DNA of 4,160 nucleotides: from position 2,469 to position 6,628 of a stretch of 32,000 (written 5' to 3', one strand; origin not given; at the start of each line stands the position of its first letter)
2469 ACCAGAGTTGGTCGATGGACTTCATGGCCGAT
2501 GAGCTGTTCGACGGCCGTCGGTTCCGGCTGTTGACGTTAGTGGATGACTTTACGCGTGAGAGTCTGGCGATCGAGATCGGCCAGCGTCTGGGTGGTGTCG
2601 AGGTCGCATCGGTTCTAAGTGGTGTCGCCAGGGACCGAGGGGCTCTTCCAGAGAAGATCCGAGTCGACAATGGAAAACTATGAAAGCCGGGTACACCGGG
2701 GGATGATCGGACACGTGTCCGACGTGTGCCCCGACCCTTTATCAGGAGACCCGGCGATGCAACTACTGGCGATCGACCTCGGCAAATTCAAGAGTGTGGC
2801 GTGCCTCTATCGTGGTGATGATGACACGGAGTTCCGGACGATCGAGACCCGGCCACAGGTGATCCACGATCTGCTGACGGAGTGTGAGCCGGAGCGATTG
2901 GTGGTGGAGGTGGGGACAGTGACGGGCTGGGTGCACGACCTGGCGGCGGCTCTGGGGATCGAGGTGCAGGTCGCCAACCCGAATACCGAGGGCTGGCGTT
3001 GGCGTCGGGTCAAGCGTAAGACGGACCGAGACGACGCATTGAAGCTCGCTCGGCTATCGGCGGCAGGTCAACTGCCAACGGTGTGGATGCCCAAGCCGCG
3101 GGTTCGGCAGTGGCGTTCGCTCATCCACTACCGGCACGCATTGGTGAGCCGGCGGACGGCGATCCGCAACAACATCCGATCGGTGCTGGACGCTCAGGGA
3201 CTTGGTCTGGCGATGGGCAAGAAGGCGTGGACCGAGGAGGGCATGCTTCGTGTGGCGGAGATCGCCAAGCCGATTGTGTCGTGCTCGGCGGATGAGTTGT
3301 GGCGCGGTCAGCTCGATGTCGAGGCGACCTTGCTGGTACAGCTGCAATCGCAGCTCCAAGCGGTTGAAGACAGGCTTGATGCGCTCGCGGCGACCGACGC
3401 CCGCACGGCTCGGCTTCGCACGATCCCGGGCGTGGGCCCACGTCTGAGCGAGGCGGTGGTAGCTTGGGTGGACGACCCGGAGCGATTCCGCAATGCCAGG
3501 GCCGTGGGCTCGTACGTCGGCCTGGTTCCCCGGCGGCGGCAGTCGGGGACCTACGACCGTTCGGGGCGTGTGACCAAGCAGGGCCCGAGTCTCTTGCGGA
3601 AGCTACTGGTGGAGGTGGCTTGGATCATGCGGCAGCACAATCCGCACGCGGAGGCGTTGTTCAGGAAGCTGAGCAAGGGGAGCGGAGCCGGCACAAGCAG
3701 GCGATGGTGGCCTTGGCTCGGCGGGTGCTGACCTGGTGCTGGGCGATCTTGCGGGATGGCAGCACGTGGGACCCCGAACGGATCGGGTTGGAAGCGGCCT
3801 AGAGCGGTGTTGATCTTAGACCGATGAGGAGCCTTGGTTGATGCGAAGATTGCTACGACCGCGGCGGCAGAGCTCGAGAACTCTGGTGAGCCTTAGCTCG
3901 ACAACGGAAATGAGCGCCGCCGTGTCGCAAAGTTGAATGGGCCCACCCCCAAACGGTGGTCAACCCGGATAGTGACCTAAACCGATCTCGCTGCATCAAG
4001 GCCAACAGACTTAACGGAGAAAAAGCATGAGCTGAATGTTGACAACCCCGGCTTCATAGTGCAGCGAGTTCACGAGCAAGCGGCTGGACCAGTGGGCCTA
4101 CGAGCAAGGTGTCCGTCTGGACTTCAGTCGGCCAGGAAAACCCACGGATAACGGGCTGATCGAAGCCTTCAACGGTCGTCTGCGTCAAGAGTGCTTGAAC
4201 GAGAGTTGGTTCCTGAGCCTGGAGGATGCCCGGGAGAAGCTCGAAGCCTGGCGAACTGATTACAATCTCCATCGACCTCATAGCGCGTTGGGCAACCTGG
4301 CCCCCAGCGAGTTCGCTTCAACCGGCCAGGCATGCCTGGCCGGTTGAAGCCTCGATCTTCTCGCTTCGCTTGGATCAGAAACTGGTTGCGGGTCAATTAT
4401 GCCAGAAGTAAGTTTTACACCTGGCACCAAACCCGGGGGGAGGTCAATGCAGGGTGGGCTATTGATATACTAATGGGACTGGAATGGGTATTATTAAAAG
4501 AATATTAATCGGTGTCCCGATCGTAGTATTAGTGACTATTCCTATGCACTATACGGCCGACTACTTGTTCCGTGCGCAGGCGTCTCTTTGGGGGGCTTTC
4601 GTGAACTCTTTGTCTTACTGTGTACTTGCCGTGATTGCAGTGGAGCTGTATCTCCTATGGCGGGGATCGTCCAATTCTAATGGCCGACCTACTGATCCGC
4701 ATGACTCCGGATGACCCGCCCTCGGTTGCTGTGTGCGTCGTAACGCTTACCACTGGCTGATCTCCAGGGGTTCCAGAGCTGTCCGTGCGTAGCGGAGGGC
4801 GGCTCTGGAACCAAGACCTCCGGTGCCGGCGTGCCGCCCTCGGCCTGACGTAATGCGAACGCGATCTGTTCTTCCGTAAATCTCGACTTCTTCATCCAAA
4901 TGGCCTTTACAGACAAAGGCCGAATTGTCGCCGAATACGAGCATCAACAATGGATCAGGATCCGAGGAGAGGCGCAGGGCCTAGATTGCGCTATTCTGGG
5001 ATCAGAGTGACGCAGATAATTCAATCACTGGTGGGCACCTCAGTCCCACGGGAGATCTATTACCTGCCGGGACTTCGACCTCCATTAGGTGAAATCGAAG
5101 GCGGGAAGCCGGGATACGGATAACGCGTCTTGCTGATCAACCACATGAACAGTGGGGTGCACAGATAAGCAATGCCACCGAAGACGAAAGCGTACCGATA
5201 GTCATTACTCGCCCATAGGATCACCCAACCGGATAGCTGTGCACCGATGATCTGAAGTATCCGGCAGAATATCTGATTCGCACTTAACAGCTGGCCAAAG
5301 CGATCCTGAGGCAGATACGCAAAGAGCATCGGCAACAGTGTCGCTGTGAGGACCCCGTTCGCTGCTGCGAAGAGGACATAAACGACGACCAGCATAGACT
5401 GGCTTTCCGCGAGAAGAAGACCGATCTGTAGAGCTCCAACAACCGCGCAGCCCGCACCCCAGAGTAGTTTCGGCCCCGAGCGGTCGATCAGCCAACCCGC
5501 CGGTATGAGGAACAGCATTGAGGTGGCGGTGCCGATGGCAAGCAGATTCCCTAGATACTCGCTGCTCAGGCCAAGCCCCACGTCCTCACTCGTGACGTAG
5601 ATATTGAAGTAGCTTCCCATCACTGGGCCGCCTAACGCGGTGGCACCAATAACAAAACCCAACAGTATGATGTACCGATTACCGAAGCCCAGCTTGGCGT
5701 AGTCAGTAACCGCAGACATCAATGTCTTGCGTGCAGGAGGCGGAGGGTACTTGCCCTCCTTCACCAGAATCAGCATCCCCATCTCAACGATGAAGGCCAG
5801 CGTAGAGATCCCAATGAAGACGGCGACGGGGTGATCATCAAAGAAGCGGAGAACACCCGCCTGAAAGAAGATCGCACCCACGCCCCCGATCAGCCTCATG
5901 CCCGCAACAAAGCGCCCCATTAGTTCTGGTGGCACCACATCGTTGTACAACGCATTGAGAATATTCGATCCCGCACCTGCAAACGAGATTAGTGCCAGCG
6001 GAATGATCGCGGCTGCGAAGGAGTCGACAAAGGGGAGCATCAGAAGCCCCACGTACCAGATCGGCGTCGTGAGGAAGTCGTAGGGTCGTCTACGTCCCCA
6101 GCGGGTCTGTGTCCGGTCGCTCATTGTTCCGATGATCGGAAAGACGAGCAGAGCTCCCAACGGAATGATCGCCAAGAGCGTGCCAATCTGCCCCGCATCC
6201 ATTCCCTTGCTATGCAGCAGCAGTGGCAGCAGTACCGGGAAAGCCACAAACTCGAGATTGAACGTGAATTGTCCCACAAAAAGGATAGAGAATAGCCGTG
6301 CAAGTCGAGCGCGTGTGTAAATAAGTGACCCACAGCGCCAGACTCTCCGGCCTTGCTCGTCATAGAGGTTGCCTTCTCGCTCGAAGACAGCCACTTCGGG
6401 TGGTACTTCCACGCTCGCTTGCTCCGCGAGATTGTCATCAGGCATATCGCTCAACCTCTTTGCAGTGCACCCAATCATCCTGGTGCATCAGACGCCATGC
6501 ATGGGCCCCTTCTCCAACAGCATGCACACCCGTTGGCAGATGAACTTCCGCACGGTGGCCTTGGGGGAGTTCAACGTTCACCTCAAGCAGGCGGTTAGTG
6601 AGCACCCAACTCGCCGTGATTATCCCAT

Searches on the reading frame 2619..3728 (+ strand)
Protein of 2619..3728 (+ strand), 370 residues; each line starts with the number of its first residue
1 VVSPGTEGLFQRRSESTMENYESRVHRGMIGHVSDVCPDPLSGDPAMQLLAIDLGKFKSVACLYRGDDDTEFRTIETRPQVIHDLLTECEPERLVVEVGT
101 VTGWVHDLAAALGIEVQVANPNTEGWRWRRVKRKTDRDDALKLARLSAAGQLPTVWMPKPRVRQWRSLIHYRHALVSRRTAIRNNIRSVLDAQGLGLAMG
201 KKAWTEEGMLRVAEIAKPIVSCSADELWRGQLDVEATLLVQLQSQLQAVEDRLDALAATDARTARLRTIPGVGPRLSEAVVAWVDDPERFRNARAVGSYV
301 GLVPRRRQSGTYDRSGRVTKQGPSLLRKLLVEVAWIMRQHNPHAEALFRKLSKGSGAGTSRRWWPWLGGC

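Call 80: search_protein_families(library=pfam, proteins=[window:2619-3728:+], max_evalue=0.0001)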
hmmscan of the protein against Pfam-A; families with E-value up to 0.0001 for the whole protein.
window:2619-3728:+ (370 aa): 2 families
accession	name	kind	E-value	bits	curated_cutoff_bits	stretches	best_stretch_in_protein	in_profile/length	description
PF02371.22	Transposase_20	-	3.6e-24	85.4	21.3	1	265-347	3-85/87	Transposase IS116/IS110/IS902 family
PF01548.23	DEDD_Tnp_IS110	-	4.5e-12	46.5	29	1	51-191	2-151/155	Transposase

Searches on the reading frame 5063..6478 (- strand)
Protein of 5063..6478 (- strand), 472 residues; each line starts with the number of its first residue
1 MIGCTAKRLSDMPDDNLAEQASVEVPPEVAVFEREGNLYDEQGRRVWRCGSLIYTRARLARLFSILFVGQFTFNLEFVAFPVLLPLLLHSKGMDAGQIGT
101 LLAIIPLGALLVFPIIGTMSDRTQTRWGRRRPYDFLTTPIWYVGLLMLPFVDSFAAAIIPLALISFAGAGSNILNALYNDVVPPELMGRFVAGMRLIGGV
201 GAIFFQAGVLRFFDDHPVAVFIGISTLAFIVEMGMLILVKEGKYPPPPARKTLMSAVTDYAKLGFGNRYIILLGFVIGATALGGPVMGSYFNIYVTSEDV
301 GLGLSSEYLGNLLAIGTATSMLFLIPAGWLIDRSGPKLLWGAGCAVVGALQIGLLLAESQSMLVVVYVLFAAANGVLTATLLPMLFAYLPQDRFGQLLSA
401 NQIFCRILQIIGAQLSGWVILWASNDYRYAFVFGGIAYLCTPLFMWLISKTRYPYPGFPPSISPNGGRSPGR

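Call 80: search_protein_families(library=pfam, proteins=[window:5063-6478:-], max_evalue=0.0001)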
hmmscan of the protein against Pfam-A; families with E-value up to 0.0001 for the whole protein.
window:5063-6478:- (472 aa): 3 families
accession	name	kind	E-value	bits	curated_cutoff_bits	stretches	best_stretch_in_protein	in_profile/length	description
PF07690.21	MFS_1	-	1.9e-32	113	33.4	3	302-459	27-182/347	Major Facilitator Superfamily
PF12832.13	MFS_1_like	-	2.3e-12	47.1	25.2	1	85-426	23-368/373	MFS_1 like family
PF13347.12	MFS_2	-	2.1e-08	33.6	27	1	85-384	22-336/427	MFS/sugar transport protein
